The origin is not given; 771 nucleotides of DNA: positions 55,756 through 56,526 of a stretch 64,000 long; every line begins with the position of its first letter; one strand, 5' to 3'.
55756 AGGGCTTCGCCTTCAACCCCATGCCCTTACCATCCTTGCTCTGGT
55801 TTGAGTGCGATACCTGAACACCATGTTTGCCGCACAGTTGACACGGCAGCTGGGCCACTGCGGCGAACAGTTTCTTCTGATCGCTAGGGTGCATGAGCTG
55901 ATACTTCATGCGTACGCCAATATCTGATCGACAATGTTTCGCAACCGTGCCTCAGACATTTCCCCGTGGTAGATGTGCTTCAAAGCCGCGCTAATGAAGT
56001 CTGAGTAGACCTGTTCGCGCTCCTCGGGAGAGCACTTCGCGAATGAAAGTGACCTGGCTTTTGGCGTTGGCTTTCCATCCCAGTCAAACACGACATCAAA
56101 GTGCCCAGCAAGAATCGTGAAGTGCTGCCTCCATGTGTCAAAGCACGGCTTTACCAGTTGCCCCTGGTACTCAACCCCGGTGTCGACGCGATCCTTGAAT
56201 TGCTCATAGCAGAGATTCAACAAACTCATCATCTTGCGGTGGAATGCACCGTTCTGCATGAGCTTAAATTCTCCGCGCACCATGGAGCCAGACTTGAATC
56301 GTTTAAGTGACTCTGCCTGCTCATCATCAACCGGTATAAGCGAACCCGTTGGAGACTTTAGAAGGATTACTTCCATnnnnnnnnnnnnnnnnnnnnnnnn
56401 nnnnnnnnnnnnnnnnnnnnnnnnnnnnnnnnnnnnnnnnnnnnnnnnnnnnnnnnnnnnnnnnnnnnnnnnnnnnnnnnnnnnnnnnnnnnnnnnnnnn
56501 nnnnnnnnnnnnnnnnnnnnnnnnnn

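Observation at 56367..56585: Stand-alone LexA DNA-binding domain lacking the cleavage site and protease domain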

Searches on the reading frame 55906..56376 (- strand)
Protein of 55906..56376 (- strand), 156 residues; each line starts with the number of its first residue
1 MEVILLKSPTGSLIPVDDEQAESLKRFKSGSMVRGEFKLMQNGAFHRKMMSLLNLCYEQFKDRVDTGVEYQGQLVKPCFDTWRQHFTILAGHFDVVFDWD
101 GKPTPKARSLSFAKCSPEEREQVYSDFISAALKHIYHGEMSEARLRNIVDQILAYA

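Call 3: search_protein_families(library=pfam, proteins=[window:55906-56376:-], max_evalue=0.01)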
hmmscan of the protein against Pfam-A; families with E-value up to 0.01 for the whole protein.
window:55906-56376:- (156 aa): 1 family
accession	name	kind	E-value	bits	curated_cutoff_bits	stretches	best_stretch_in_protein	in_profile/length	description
PF07105.16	DUF1367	-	3.5e-18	66.5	25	2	4-62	5-63/198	Protein of unknown function (DUF1367)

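Call 4: search_protein_families(library=phrogs, proteins=[window:55906-56376:-], max_evalue=0.001)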
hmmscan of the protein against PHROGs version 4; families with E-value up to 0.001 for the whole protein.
window:55906-56376:- (156 aa): 1 family
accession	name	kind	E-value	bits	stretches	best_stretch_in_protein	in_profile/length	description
phrog_319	-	DNA, RNA and nucleotide metabolism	3.7e-34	118.6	1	1-156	2-158/159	NinB/ Orf homologous recombination mediator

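Call 47: search_dna_similar(query=window:55906-56376:-, collection=phages, mode=protein, max_rows=12)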
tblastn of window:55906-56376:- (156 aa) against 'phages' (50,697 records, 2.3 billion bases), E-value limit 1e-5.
Records with a match: 270; places in all: 270; records where one place covers at least 80% of the query: 268.
Best place of each record, by identity: <60% 270.
By first word of the organism name: Vibrio 122; Stx2a-converting 62; Escherichia 30; Mannheimia 7; Erwinia 6; Klebsiella 6; Pseudomonas 5; Enterobacteria 4; Shewanella 4; Salmonella 4; and 12 more.
By host as written in the record: - 171; Vibrio crassostreae 13; Vibrio cyclitrophicus 5; Escherichia coli 4; Erwinia horticola 4; Pseudomonas aeruginosa 2; Pantoea dispersa LMG2603 2; Erwinia persicina 2; and 46 more.
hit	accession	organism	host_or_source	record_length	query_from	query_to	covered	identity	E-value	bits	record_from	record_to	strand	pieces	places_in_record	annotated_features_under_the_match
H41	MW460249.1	Pseudomonas phage Itty13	Pseudomonas aeruginosa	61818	1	156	100%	41.0%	1e-36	138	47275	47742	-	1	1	hypothetical protein (x2)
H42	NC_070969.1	Pseudomonas phage Itty13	Pseudomonas aeruginosa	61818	1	156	100%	41.0%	1e-36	138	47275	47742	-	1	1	NinB/ Orf homologous recombination mediator | HNH endonuclease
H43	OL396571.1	Pantoea phage PdC23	Pantoea dispersa LMG2603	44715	1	142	91%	39.9%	1e-27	112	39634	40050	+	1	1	protein of unknown function DUF1367 | DNA N-6-adenine-methyltransferase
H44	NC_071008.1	Pantoea phage PdC23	Pantoea dispersa LMG2603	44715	1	142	91%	39.9%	1e-27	112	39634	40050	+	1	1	NinB/ Orf homologous recombination mediator | DNA N-6-adenine-methyltransferase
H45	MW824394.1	Vibrio phage 41E34.2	Vibrio crassostreae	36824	1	155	99%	36.1%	1e-22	98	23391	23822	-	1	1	hypothetical protein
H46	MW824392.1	Vibrio phage 34E29.1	Vibrio crassostreae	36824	1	155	99%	36.1%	1e-22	98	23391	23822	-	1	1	hypothetical protein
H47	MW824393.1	Vibrio phage 36E38.1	Vibrio crassostreae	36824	1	155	99%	36.1%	1e-22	98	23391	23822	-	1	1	hypothetical protein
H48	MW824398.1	Vibrio phage 44E38.1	Vibrio crassostreae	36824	1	155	99%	36.1%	1e-22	98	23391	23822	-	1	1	hypothetical protein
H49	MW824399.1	Vibrio phage 44E38.2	Vibrio crassostreae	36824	1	155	99%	36.1%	1e-22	98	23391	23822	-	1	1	hypothetical protein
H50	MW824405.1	Vibrio phage 75E35.1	Vibrio crassostreae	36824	1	155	99%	36.1%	1e-22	98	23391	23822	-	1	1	hypothetical protein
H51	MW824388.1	Vibrio phage 24E30.2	Vibrio crassostreae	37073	1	155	99%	36.1%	1e-22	98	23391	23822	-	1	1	hypothetical protein (x2)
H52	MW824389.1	Vibrio phage 24E35.2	Vibrio crassostreae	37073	1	155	99%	36.1%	1e-22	98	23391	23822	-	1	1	hypothetical protein (x2)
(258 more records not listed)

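Call 49: get_annotated_region(hit=H42, flank=6000)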
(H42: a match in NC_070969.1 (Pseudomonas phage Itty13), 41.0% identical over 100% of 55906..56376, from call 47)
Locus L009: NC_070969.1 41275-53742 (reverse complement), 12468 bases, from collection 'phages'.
description: Pseudomonas phage Itty13, complete genome.
organism: Pseudomonas phage Itty13 (NCBI taxid 2805750)
taxonomy: Viruses; Duplodnaviria; Heunggongvirae; Uroviricota; Caudoviricetes; Ittyvirus; Ittyvirus itty13
host: Pseudomonas aeruginosa; source: sewage sample; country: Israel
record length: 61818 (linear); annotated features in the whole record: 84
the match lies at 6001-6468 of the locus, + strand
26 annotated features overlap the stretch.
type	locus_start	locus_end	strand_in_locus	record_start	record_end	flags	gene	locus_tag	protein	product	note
CDS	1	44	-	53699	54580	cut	-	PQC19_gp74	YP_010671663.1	hypothetical protein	-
CDS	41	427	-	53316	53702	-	-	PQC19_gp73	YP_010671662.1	hypothetical protein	-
CDS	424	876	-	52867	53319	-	-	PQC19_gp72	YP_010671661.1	hypothetical protein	-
CDS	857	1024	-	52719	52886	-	-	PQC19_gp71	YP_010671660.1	hypothetical protein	-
CDS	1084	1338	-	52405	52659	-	-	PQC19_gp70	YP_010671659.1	terminase small subunit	-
CDS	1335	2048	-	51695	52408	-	-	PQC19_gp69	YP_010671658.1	hypothetical protein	-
CDS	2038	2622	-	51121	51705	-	-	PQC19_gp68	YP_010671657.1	exonuclease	-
CDS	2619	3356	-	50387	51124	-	-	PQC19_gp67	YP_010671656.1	hypothetical protein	-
CDS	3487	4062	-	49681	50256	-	-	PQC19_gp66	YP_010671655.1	hypothetical protein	-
CDS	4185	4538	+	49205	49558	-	-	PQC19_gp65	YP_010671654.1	transcriptional regulator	-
CDS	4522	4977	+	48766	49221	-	-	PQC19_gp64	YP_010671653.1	hypothetical protein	-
CDS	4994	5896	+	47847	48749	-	-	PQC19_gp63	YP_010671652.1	DNA recombination-dependent growth factor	DNA recombination-dependent growth factor RdgC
CDS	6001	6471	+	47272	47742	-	-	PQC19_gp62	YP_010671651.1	NinB/ Orf homologous recombination mediator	-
CDS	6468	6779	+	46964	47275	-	-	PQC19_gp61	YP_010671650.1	HNH endonuclease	-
CDS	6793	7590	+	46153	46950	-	-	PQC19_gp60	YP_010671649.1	hypothetical protein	-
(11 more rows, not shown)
